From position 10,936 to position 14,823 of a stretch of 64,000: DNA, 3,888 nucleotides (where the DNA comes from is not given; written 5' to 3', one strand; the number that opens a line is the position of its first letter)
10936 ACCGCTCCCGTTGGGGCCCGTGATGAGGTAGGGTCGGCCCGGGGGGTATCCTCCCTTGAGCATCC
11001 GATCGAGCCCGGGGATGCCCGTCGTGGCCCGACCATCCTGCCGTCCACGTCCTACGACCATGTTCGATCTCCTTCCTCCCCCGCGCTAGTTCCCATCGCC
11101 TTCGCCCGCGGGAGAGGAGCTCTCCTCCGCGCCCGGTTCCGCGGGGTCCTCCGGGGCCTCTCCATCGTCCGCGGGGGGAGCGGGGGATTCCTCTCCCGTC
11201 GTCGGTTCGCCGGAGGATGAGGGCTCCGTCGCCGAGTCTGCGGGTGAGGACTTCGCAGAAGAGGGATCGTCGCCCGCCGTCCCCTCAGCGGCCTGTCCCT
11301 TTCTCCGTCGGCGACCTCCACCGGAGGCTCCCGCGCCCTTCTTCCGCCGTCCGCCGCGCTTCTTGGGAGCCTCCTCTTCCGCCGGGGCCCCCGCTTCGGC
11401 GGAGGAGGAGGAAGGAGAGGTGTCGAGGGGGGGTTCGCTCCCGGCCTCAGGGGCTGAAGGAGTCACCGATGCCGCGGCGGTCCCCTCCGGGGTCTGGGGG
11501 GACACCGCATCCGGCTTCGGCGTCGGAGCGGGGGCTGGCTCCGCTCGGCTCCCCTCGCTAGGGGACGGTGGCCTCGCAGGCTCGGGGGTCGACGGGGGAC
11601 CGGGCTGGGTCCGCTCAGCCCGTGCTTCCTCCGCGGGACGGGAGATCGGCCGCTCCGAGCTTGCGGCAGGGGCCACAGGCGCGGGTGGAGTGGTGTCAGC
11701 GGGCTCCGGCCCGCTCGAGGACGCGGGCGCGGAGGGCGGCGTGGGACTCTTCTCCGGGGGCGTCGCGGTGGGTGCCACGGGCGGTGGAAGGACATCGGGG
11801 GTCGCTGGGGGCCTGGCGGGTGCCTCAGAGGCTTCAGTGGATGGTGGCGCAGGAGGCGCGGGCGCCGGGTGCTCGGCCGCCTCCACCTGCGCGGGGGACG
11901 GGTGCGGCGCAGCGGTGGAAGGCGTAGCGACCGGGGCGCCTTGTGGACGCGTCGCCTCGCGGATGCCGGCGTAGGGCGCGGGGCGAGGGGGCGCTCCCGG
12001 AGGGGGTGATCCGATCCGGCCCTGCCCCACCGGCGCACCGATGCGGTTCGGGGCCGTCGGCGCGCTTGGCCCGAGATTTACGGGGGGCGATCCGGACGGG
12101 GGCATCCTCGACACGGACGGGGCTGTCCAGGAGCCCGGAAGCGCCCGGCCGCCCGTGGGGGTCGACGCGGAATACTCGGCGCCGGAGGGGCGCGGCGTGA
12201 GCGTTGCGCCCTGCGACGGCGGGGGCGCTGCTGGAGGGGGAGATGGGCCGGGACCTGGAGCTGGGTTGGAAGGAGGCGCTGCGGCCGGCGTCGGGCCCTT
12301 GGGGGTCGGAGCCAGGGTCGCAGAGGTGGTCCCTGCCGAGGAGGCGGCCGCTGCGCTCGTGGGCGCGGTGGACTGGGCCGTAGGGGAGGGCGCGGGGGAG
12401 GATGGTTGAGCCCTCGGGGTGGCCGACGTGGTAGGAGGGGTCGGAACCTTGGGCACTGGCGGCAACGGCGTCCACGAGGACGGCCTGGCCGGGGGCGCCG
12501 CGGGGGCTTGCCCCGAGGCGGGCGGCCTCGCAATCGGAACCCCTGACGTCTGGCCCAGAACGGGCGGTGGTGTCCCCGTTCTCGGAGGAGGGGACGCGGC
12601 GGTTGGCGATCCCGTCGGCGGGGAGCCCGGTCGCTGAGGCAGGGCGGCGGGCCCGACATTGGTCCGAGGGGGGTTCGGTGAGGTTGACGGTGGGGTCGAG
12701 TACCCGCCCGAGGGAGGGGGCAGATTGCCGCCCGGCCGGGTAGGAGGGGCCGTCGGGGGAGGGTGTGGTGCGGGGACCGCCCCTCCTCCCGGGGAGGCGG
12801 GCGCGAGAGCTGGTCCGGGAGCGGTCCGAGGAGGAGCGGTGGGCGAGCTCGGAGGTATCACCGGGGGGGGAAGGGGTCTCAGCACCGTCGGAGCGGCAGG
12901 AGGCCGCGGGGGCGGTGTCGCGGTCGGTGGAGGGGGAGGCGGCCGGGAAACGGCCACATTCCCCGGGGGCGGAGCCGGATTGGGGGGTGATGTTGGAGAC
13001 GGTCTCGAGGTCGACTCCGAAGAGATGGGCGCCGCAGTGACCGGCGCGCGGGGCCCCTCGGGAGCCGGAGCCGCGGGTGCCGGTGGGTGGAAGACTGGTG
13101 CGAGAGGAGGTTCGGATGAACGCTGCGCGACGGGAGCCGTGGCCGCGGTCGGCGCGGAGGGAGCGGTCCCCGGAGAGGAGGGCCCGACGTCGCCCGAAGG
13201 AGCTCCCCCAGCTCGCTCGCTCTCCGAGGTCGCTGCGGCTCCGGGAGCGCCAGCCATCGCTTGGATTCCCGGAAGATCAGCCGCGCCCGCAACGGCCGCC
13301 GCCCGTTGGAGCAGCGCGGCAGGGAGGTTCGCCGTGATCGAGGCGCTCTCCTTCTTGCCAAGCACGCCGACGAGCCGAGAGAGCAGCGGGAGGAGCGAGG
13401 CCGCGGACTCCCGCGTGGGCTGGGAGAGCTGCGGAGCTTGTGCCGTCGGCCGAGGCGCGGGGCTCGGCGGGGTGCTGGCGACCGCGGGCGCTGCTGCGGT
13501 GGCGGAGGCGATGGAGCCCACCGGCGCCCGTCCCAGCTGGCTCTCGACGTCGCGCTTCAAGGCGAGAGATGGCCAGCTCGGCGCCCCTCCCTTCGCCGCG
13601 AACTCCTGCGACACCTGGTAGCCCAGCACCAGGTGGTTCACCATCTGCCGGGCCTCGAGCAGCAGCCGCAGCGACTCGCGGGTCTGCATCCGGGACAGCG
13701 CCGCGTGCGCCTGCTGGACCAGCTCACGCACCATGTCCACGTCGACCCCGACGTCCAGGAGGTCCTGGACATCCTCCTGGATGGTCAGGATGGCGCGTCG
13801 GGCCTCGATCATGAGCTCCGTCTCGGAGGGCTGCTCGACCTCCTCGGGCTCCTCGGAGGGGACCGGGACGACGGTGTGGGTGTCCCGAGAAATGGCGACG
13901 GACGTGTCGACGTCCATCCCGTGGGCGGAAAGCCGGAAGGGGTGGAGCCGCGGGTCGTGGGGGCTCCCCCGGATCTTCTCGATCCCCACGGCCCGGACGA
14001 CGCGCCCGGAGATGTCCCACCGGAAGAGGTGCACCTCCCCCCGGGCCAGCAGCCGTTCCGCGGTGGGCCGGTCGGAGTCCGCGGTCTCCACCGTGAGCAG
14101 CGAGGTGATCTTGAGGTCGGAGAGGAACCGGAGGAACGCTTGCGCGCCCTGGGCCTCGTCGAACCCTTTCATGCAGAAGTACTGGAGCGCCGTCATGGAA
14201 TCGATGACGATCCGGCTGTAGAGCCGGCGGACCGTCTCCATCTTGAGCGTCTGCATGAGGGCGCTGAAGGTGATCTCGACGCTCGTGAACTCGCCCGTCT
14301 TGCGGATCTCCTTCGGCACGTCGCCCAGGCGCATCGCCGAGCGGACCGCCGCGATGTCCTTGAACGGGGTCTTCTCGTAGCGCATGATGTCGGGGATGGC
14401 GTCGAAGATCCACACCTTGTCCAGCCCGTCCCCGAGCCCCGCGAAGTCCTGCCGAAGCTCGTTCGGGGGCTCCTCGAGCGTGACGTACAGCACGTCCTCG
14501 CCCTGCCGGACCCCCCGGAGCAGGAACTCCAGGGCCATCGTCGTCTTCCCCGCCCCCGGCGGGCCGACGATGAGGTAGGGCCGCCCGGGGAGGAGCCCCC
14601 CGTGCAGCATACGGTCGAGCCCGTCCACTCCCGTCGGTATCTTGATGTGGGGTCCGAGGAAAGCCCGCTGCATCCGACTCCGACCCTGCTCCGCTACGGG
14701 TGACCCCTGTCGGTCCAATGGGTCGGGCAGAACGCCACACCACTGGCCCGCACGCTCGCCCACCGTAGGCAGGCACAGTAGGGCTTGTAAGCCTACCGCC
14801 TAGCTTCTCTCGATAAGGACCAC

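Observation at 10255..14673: Tandem KaiC-like ATPases: one with a roughly 800-aa P/A/S/T-rich disordered tail, the neighbour with Walker A Lys-to-Arg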

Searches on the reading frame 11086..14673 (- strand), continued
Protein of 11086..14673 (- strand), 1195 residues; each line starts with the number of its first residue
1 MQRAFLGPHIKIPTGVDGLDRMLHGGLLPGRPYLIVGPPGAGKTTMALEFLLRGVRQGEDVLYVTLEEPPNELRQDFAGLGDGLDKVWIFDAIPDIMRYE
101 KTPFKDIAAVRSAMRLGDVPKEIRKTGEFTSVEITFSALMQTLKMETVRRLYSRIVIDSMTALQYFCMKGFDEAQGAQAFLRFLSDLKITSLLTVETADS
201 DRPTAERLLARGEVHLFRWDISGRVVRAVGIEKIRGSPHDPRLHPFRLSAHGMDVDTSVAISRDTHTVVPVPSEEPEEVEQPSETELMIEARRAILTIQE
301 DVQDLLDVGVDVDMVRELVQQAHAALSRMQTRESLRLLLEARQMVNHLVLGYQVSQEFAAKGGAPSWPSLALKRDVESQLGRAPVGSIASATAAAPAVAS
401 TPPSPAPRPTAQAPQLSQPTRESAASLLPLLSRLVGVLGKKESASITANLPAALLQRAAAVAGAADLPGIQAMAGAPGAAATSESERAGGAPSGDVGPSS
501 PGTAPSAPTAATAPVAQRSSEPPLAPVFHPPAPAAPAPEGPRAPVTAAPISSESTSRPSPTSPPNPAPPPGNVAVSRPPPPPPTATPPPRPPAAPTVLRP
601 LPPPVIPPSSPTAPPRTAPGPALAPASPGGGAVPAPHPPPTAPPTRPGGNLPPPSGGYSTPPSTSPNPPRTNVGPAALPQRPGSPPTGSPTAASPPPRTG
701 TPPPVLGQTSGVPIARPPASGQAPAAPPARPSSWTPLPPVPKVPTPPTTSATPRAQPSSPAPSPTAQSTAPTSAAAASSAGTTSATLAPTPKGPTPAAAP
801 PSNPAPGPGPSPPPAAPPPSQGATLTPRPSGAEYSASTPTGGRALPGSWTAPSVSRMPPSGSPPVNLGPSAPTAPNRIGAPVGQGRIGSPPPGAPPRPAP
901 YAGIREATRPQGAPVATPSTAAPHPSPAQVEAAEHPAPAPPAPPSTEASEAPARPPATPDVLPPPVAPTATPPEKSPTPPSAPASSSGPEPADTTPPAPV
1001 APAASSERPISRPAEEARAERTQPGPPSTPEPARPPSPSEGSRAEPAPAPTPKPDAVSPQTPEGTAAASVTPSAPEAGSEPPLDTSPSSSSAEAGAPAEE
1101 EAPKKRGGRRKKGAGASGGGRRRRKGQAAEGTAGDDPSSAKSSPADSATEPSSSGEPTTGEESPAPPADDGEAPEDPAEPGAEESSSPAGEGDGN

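Call 15: search_protein_families(library=pfam, proteins=[P0121, P0127], max_evalue=0.001)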
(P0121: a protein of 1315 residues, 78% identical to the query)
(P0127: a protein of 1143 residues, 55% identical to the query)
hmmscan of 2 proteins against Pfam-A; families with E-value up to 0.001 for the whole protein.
P0121 (1315 aa): 5 families
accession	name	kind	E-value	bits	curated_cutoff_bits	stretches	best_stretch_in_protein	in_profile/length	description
PF06745.19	ATPase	-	1.7e-36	126.2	26.6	1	12-256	1-227/231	KaiC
PF13481.12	AAA_25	-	1.3e-05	25.4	27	1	24-97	26-99/195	AAA domain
PF13479.12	AAA_24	-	1.4e-05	25.4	27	1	33-177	5-90/195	AAA domain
PF01695.23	IstB_IS21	-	0.00051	20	24.1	1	34-74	96-136/238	IstB-like ATP binding protein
PF13401.12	AAA_22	-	0.00093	20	27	0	33-79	8-53/130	AAA domain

P0127 (1143 aa): 6 families
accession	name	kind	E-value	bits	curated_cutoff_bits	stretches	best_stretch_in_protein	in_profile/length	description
PF06745.19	ATPase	-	9e-34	117.3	26.6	1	12-257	1-228/231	KaiC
PF13481.12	AAA_25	-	8.5e-06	26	27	1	23-163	25-155/195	AAA domain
PF01695.23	IstB_IS21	-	7.8e-05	22.7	24.1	1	34-75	96-137/238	IstB-like ATP binding protein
PF13479.12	AAA_24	-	0.0003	21.1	27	1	33-164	5-77/195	AAA domain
PF13173.12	AAA_14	-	0.00041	20.8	27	1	31-82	3-56/129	AAA domain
PF20720.3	nSTAND3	-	0.00051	20.2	27.2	1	34-67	21-52/155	Novel STAND NTPase 3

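Call 49: search_protein_families(library=pfam, proteins=[P0122], max_evalue=10)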
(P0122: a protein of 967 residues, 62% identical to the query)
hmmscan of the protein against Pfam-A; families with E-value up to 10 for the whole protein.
P0122 (967 aa): 21 families
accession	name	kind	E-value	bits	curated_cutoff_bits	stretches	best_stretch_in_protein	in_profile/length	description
PF06745.19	ATPase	-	2.1e-37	129.1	26.6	1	12-258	1-229/231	KaiC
PF13481.12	AAA_25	-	4.4e-07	30.2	27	1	23-119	25-115/195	AAA domain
PF01695.23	IstB_IS21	-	0.00014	21.9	24.1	1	34-74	96-136/238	IstB-like ATP binding protein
PF13479.12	AAA_24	-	0.00035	20.9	27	1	33-175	5-88/195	AAA domain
PF20720.3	nSTAND3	-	0.00087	19.5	27.2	1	34-74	21-58/155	Novel STAND NTPase 3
PF13401.12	AAA_22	-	0.0011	19.7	27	1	33-71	8-48/130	AAA domain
PF13173.12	AAA_14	-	0.0019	18.6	27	1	31-78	3-49/129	AAA domain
PF07088.17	GvpD_P-loop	-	0.0046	17.3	24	1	29-77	9-56/189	GvpD gas vesicle protein, P-loop domain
PF03796.21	DnaB_C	-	0.0054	16.6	27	1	12-73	2-63/255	DnaB-like helicase C terminal domain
PF13191.12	AAA_16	-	0.0077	17.2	32.6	1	31-52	25-46/167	AAA ATPase domain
PF00154.27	RecA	-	0.019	14.9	27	1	12-67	33-89/262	recA bacterial DNA recombination protein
PF01637.24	ATPase_2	-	0.031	14.5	33.2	1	30-65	20-55/225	ATPase domain predominantly from Archaea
PF13671.12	AAA_33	-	0.094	13.4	27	1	34-49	3-18/143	AAA domain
PF00004.35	AAA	-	0.11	13.4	21.2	1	34-48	2-16/131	ATPase family associated with various cellular activities (AAA)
PF09848.15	SLFN-g3_helicase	-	0.14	11.9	24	1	33-73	4-46/354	Schlafen group 3, DNA/RNA helicase domain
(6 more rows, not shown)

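Call 62: predict_structure(alignment_id=A2)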
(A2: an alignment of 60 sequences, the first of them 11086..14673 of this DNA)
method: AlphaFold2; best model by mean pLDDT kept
length: 1195 residues; sequences in the alignment: 60
mean_pLDDT: 55.3   pTM: 0.52
mean pLDDT of the five models: 55.3, 55.3, 51.2, 51.2, 48.5
residues with pLDDT >= 90: 142; 70-90: 148; 50-70: 193; < 50: 712
segments of 3 or more residues with pLDDT < 50: 1-8, 97-99, 106-110, 365-412, 443-447, 463-491, 493-497, 499-511, 513-521, 523-529, 531-535, 545-548, 551-559, 561-588, 593-614, 616-618, 620-641, 644-652, 654-660, 663-665, 670-689, 698-701, 707-726, 728-751, 758-761, 763-799, 820-850, 853-858, 860-863, 866-879, 881-891, 899-909, 916-954, 957-963, 965-970, 976-978, 980-1025, 1027-1034, 1037-1074, 1076-1080, 1084-1172, 1181-1192
pLDDT, mean of each block of 10 residues (from residue 1): 46 93 89 90 95 95 87 89 95 59 48 87 61 67 88 87 59 79 91 81 61 85 89 71 90 91 70 58 78 89 92 94 93 89 87 77 53 44 37 38 37 65 86 84 49 63 46 39 43 48 47 43 44 46 50 46 42 43 48 46 39 48 36 40 46 43 46 38 39 48 50 41 42 37 39 47 44 40 39 44 52 55 40 36 40 45 43 42 40 48 43 46 44 39 40 45 45 50 39 40 37 40 39 47 45 42 40 44 44 37 40 39 41 39 39 40 39 53 43 47
secondary structure, 60 per line:
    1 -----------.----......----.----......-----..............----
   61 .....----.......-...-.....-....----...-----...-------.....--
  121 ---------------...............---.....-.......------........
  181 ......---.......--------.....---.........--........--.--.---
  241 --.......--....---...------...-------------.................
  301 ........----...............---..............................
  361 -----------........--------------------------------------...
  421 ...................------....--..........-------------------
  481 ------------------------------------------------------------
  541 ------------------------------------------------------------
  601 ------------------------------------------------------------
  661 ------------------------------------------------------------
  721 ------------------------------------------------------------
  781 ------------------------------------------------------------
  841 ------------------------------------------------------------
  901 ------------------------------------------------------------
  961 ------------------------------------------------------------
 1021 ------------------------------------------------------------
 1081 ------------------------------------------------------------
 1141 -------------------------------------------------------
elements in order (helices of 4 or more, strands of 3 or more residues): H17-22 E32-37 H43-56 E61-65 H70-76 H82-86 E88-91 H136-150 E154-158 H160-166 H173-186 E190-196 H205-209 E213-221 E224-231 E243-249 E252-255 E259-261 E268-270 H284-308 H313-327 H331-360 H372-379 H418-439 H446-449 H452-461
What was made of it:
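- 13894..14646 (-): KaiC/RecA-like ATPase domain, residues about 10-260. AlphaFold pLDDT is mostly 85-95 (call 62).
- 13594..13824 (-): Family-specific three-helix module, residues 284-360. The model shows helices 284-308, 313-327 and 331-360 at pLDDT 87-94 (call 62).
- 13291..13422 (-): Short helical island, residues 418-461 (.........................). Helices 418-439 and 452-461 have pLDDT of about 85 (call 62).
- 11089..13287 (-): Pro/Ala/Ser/Thr-rich tail predicted to be disordered, residues 463-1195. No secondary structure and pLDDT mostly below 50 (call 62).
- There is no secondary structure and pLDDT is below 50 from about residue 463 (call 62). Length and predicted disorder (call 62).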

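Call 65: fold_search(model_id=the predicted structure, library=pdb)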
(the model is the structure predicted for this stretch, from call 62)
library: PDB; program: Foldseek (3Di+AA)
matches with E <= 10: 1891; with E <= 0.001: 967
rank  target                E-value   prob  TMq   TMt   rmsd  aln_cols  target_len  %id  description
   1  2dr3_C                1.3e-16  1.00  0.17  0.81   5.1       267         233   24  Crystal Structure of RecA superfamily ATPase PH0284 from Pyrococcus horikoshii OT3 (released 2006-12-06)
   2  8zn7_D                2.2e-16  1.00  0.17  0.42   3.0       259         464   28  Crystal Structure of Designed Clock Protein KaiC (released 2025-04-16)
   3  8zn6_H                2.5e-16  1.00  0.16  0.40   4.1       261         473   25  Crystal Structure of Designed Clock Protein KaiC (released 2025-04-16)
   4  8zn6_A                2.6e-16  1.00  0.17  0.41   3.7       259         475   26  Crystal Structure of Designed Clock Protein KaiC (released 2025-04-16)
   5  8zn6_I                3.1e-16  1.00  0.16  0.40   3.0       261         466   25  Crystal Structure of Designed Clock Protein KaiC (released 2025-04-16)
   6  4tl8_F                4.1e-16  1.00  0.16  0.86   2.6       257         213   23  Crystal structure of N-terminal C1 domain of KaiC (released 2015-07-01)
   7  2dr3_E                4.3e-16  1.00  0.17  0.82   4.0       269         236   24  Crystal Structure of RecA superfamily ATPase PH0284 from Pyrococcus horikoshii OT3 (released 2006-12-06)
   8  4tl7_A                5.1e-16  1.00  0.16  0.83   2.3       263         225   24  Crystal structure of N-terminal C1 domain of KaiC (released 2015-07-01)
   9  8zn5_J                5.1e-16  1.00  0.17  0.44   3.4       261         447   26  Crystal Structure of Designed Clock Protein KaiC (released 2025-04-16)
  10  8zn7_C                5.4e-16  1.00  0.16  0.40   3.2       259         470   26  Crystal Structure of Designed Clock Protein KaiC (released 2025-04-16)
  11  4tl7_D                5.4e-16  1.00  0.17  0.83   2.7       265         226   24  Crystal structure of N-terminal C1 domain of KaiC (released 2015-07-01)
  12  8zn6_K                5.4e-16  1.00  0.16  0.41   5.1       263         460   25  Crystal Structure of Designed Clock Protein KaiC (released 2025-04-16)
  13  4tl6_A                5.7e-16  1.00  0.16  0.84   2.5       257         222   23  Crystal structure of N-terminal domain of KaiC (released 2015-07-01)
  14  2dr3_B                5.7e-16  1.00  0.18  0.83   4.3       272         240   21  Crystal Structure of RecA superfamily ATPase PH0284 from Pyrococcus horikoshii OT3 (released 2006-12-06)
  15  8zn5_E                6.0e-16  1.00  0.16  0.41   4.1       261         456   27  Crystal Structure of Designed Clock Protein KaiC (released 2025-04-16)
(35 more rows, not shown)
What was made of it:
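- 13894..14646 (-): Foldseek matches PH0284 and the KaiC CI domain with target TM-scores of 0.81-0.86 (call 65).
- On KaiC/RecA-like ATPase domain (Pfam PF06745): Long protein: the model matches PH0284 and KaiC CI at E 1e-16, with target TM-scores of 0.81-0.86 (calls 62, 65).
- Closest known: Archaeal single-domain KaiC-like ATPases. Same: Best fold match is PH0284 (call 65).
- The predicted fold matches KaiC CI and PH0284 (call 65).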

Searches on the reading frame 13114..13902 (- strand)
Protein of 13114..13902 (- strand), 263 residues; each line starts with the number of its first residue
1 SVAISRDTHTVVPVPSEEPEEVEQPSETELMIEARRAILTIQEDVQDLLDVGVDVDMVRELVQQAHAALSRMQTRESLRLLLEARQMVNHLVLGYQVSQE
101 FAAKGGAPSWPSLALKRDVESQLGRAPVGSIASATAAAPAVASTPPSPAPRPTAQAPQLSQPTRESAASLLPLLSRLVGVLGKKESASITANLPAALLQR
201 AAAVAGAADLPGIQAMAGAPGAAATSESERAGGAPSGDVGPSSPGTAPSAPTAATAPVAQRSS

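Call 49: search_protein_families(library=pfam, proteins=[window:13114-13902:-], max_evalue=10)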
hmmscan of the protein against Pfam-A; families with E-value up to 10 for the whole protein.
window:13114-13902:- (263 aa): 0 families
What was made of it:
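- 13594..13824 (-): There is no Pfam match (call 49).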

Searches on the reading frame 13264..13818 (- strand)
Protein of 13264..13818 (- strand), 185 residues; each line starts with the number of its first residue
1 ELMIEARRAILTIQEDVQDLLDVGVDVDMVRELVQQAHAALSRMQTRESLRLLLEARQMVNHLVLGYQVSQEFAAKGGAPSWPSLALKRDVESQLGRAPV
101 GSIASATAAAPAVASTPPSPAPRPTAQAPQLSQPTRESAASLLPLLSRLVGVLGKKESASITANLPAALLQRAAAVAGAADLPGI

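Call 66: search_protein_representatives(protein=window:13264-13818:-)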
Query: 185 residues. Proteins with E-value up to 0.001 (for the whole library): 11; up to 1e-10: 9; up to 1e-30: 1. The best 11 are listed.
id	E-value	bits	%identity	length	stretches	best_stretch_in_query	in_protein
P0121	1.7e-61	223.5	70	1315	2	1-132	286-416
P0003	3.1e-24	102.4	55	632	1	1-181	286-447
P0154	2.6e-22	96.1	53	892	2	1-92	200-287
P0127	6.7e-22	94.8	52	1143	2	1-91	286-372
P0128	3.5e-19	86.0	51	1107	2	1-85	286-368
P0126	4.5e-19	85.6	55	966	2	1-80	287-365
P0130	1.3e-16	77.6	49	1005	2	1-92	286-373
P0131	2.8e-15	73.3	51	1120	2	1-81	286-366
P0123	7.3e-14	68.7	50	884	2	1-85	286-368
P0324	1.3e-06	45.1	43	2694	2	8-35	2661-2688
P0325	9.3e-05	39.1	27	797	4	82-157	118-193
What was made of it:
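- Tried and rejected: Pfam at E up to 10 found nothing (call 49). phmmer against 1.84 billion representatives found 11 hits, 9 of them members of this family (call 66).
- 13594..13824 (-): Among 1.84 billion representatives it is found only in this family, always starting near residue 286 (call 66).
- Closest known: Archaeal single-domain KaiC-like ATPases. Different: The helical module and giant tail are specific to this family (call 66).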
